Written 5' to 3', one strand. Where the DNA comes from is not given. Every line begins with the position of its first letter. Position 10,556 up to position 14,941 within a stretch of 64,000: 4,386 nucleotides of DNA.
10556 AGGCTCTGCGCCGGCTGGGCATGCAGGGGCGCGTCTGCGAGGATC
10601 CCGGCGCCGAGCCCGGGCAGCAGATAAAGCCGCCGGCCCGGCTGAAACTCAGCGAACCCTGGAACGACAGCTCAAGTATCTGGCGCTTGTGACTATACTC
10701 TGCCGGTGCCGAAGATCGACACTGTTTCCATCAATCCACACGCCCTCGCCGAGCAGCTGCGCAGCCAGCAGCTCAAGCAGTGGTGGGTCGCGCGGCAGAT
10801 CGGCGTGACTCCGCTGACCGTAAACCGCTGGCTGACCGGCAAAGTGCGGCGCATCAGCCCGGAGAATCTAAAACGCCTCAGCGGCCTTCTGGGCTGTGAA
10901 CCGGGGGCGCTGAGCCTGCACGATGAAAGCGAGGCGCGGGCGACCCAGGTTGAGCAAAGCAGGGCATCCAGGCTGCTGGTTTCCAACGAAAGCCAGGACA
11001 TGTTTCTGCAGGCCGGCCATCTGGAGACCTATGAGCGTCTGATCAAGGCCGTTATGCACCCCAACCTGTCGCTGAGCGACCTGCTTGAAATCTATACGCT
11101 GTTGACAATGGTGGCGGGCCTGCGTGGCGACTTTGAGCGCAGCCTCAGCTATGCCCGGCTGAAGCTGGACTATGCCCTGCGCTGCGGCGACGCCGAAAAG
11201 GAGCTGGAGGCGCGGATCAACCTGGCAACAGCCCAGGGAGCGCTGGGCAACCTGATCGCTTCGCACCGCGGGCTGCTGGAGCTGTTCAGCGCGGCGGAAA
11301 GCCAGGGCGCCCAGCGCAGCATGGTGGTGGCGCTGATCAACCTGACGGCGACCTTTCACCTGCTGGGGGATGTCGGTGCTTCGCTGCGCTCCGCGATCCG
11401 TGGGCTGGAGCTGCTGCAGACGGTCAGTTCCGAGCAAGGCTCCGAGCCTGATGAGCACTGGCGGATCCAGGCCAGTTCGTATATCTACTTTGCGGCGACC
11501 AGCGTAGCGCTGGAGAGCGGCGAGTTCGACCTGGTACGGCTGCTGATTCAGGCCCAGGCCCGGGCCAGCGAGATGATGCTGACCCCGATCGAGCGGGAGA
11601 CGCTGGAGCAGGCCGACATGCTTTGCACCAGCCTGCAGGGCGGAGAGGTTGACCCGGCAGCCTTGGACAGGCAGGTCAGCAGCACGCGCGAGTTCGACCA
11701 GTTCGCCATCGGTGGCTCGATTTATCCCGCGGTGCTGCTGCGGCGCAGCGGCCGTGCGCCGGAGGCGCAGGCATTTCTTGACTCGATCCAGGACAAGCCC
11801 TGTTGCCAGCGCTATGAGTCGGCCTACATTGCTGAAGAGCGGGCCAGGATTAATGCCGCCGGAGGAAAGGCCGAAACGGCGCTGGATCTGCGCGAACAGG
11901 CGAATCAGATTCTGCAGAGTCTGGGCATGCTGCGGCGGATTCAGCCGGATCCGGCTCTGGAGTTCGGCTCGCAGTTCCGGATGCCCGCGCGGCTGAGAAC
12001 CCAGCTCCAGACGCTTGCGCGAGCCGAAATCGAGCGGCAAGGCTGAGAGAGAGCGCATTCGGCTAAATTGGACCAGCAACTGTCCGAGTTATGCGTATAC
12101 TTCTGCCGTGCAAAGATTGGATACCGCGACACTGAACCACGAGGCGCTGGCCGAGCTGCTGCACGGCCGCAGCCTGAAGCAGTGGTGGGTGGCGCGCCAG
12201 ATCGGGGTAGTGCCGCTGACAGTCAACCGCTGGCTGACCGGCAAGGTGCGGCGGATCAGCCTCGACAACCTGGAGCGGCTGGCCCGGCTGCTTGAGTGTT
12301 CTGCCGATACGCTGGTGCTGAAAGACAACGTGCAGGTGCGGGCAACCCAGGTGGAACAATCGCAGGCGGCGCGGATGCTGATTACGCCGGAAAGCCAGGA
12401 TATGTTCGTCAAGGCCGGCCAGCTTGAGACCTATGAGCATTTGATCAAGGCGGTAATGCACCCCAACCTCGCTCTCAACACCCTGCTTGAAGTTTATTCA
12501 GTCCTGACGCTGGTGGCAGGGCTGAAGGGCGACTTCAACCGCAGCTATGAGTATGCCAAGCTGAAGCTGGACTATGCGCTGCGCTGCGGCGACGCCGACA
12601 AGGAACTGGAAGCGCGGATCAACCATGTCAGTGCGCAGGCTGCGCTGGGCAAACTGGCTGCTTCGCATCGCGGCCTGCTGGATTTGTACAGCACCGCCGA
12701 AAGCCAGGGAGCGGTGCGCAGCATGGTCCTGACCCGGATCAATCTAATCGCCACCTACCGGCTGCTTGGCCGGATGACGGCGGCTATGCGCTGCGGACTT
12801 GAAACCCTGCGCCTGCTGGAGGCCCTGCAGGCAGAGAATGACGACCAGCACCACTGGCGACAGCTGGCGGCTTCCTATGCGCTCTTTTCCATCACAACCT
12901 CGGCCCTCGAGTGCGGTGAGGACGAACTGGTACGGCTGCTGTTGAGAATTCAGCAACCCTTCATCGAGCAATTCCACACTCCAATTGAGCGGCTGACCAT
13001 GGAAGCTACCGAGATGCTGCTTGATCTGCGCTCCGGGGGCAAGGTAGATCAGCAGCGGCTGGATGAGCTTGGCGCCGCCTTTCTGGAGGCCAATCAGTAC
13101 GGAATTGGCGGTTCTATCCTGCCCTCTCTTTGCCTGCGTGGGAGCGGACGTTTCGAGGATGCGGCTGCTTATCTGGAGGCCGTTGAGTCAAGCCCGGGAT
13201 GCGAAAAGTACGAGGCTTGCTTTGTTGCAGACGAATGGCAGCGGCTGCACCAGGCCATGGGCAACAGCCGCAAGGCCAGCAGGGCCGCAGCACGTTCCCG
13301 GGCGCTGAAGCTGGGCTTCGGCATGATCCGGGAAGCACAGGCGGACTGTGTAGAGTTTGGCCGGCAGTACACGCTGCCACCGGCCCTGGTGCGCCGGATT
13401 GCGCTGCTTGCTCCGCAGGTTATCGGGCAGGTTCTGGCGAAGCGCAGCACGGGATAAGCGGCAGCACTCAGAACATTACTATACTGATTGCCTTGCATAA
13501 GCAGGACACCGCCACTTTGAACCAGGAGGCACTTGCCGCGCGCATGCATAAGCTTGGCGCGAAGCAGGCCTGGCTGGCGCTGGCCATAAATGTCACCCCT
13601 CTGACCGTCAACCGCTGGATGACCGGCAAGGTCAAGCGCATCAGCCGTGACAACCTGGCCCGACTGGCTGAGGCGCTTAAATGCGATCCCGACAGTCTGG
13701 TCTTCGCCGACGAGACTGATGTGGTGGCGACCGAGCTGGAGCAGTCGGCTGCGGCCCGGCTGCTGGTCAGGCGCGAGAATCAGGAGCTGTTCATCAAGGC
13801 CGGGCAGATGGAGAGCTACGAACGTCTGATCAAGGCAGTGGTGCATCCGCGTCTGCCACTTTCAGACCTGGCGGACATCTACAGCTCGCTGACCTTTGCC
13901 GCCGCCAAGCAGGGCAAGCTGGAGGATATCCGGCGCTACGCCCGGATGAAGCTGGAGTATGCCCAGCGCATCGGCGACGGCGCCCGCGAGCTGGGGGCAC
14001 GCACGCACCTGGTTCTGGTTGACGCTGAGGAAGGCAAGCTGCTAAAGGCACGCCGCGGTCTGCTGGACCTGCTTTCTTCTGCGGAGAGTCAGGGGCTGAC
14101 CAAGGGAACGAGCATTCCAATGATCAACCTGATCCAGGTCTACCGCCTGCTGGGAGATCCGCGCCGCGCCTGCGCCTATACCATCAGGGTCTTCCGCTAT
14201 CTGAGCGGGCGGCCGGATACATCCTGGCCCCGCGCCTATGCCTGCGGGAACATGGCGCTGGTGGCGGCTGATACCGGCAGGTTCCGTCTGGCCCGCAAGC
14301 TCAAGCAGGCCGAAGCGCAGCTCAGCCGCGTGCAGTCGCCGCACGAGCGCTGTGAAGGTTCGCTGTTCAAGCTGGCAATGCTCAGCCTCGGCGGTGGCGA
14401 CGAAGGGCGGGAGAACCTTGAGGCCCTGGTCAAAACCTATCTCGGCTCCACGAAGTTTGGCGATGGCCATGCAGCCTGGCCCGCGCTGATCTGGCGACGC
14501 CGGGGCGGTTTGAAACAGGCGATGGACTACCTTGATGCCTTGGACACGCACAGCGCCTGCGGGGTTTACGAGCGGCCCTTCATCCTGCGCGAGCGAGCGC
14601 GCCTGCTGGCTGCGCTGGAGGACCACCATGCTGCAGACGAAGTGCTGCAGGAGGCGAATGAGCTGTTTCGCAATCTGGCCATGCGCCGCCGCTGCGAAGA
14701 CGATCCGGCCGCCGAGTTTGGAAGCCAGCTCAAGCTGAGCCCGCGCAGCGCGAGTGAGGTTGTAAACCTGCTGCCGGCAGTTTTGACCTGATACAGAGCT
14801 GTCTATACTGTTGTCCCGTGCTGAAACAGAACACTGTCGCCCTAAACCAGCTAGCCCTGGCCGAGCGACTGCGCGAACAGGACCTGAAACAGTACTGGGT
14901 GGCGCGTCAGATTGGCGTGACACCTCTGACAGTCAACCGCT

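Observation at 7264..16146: Head-to-tail array of six paralogous XRE-HTH + TPR-like regulators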

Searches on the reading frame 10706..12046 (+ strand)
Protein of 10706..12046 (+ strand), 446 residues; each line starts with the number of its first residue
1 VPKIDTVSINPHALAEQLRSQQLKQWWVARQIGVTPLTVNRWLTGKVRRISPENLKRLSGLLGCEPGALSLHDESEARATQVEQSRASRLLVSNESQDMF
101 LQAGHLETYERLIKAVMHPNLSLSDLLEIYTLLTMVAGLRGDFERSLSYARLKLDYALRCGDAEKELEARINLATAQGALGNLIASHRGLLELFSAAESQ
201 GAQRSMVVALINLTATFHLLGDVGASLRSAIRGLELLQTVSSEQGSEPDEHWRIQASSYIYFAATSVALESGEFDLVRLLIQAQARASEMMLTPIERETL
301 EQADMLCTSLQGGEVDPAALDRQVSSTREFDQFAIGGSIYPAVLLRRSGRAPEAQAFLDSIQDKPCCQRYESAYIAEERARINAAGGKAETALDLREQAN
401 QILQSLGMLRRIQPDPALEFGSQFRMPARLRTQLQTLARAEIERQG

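Call 4: search_protein_families(library=pfam, proteins=[window:10706-12046:+], max_evalue=1)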
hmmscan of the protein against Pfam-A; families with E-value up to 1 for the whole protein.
window:10706-12046:+ (446 aa): 6 families
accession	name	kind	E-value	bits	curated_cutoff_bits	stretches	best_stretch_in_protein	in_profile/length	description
PF01381.28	HTH_3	-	1.1e-06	29.1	23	1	28-67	15-53/55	Helix-turn-helix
PF13443.12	HTH_26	-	2e-06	28.4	22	1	28-67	16-55/63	Cro/C1-type HTH DNA-binding domain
PF13560.12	HTH_31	-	0.0011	19.7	27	1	17-67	8-58/64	Helix-turn-helix domain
PF15943.11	YdaS_toxin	-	0.0082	16.4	30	1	28-54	14-39/65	Bacterial toxin YdaS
PF13744.12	HTH_37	-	0.018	15.3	27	1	13-64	22-73/80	Helix-turn-helix domain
PF07721.20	TPR_4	-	0.31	12.2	27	0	342-359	8-25/26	Tetratricopeptide repeat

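Call 5: search_protein_families(library=ncbifam, proteins=[window:10706-12046:+], max_evalue=0.1)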
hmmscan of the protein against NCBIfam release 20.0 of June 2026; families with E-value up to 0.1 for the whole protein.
window:10706-12046:+ (446 aa): 1 family
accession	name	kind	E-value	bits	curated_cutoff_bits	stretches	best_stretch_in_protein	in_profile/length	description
NF007257.0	PRK09706.1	subfamily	0.028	14.2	101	0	20-90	16-85/135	transcriptional repressor DicA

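Call 6: search_protein_families(library=padloc, proteins=[window:10706-12046:+], max_evalue=0.1)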
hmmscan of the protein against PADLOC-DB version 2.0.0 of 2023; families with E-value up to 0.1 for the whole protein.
window:10706-12046:+ (446 aa): 1 family
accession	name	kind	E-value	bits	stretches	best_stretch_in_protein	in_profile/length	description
PDLC01169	TPR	-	6.6e-05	20.4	1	129-261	111-229/252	TPR repeats containing protein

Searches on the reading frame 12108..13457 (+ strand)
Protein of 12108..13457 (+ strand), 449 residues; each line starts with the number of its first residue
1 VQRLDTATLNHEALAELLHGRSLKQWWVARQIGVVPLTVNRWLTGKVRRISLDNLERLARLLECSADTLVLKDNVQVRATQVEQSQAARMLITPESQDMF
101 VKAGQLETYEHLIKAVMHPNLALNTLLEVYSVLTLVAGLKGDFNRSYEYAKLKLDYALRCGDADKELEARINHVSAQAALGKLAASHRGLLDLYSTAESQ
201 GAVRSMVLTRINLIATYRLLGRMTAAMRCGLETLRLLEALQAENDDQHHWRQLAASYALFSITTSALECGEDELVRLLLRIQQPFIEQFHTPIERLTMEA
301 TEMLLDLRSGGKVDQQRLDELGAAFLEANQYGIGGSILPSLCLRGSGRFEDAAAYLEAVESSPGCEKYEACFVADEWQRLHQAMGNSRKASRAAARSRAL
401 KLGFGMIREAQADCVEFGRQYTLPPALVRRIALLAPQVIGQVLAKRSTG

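Call 4: search_protein_families(library=pfam, proteins=[window:12108-13457:+], max_evalue=1)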
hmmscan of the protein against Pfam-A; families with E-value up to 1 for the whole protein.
window:12108-13457:+ (449 aa): 7 families
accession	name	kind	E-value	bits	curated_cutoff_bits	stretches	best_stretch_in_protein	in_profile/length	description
PF13443.12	HTH_26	-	1.1e-07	32.4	22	1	14-68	2-56/63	Cro/C1-type HTH DNA-binding domain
PF01381.28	HTH_3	-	4.9e-05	23.7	23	1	28-68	15-54/55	Helix-turn-helix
PF13560.12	HTH_31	-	0.0002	22.1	27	1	15-67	7-59/64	Helix-turn-helix domain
PF13744.12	HTH_37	-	0.0034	17.6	27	1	12-62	21-71/80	Helix-turn-helix domain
PF10688.14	Imp-YgjV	-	0.0059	16.9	23.5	1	200-261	24-84/159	Bacterial inner membrane protein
PF17840.6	Tugs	-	0.082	13.5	27.7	1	47-60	32-45/47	Tethering Ubl4a to BAGS domain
PF18284.7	DNA_meth_N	-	0.25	11.8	25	0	38-62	31-57/57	DNA methylase N-terminal domain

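Call 5: search_protein_families(library=ncbifam, proteins=[window:12108-13457:+], max_evalue=0.1)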
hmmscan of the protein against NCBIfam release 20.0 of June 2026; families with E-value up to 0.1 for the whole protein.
window:12108-13457:+ (449 aa): 3 families
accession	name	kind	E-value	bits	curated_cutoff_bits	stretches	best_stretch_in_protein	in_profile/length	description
NF041951.1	phage_RstR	subfamily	8.6e-05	22.8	80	1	12-82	5-74/108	RstR family transcriptional repressor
NF052440.1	TransRegGNTRPSEAE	equivalog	0.031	13.4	400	0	28-102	11-80/333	HTH-type transcriptional regulator GntR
NF007257.0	PRK09706.1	subfamily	0.076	12.8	101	0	23-88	19-83/135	transcriptional repressor DicA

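Call 6: search_protein_families(library=padloc, proteins=[window:12108-13457:+], max_evalue=0.1)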
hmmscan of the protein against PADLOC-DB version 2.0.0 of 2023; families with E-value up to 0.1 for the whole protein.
window:12108-13457:+ (449 aa): 2 families
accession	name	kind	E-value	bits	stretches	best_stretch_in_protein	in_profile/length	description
PDLC01169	TPR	-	0.0081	13.6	1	106-253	89-234/252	TPR repeats containing protein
PDLC04775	PDC-M69A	-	0.011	14.2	1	14-78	12-75/113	-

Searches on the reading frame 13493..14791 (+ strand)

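Call 4: search_protein_families(library=pfam, proteins=[window:13493-14791:+], max_evalue=1)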
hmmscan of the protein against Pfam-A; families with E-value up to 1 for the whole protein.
window:13493-14791:+ (432 aa): 6 families
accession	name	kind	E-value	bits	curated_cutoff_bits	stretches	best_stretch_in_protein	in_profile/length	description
PF13443.12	HTH_26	-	3.8e-08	33.9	22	1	16-67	4-55/63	Cro/C1-type HTH DNA-binding domain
PF01381.28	HTH_3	-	3.5e-06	27.4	23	1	17-68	5-54/55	Helix-turn-helix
PF13560.12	HTH_31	-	1.8e-05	25.4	27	1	14-67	6-59/64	Helix-turn-helix domain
PF13424.12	TPR_12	-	0.0016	19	30.1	0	365-393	6-34/77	Tetratricopeptide repeat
PF13181.12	TPR_8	-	0.092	13.4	25.7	0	369-393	8-32/34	Tetratricopeptide repeat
PF07719.23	TPR_2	-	0.45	11.2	27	0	363-394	2-33/34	Tetratricopeptide repeat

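Call 5: search_protein_families(library=ncbifam, proteins=[window:13493-14791:+], max_evalue=0.1)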
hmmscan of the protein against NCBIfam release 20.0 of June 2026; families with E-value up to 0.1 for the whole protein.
window:13493-14791:+ (432 aa): 3 families
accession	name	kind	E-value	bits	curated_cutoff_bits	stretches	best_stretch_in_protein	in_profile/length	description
NF007257.0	PRK09706.1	subfamily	5.7e-07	29.4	101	1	12-90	8-85/135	transcriptional repressor DicA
NF041951.1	phage_RstR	subfamily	0.0059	16.9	80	1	12-83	5-75/108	RstR family transcriptional repressor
TIGR02607.1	antidote_HigA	equivalog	0.022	14.6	47.7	0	17-68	15-65/81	HigA family addiction module antitoxin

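Call 6: search_protein_families(library=padloc, proteins=[window:13493-14791:+], max_evalue=0.1)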
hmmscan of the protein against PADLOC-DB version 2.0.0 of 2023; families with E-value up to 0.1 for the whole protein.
window:13493-14791:+ (432 aa): 4 families
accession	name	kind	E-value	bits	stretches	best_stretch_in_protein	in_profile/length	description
PDLC01169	TPR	-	0.00024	18.6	1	127-230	109-211/252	TPR repeats containing protein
PDLC03956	RmrA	-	0.00045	17.4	1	17-153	17-147/399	-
PDLC04775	PDC-M69A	-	0.028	12.9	1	16-78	14-75/113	-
PDLC03948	RmrA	-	0.035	11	1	7-83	6-78/397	-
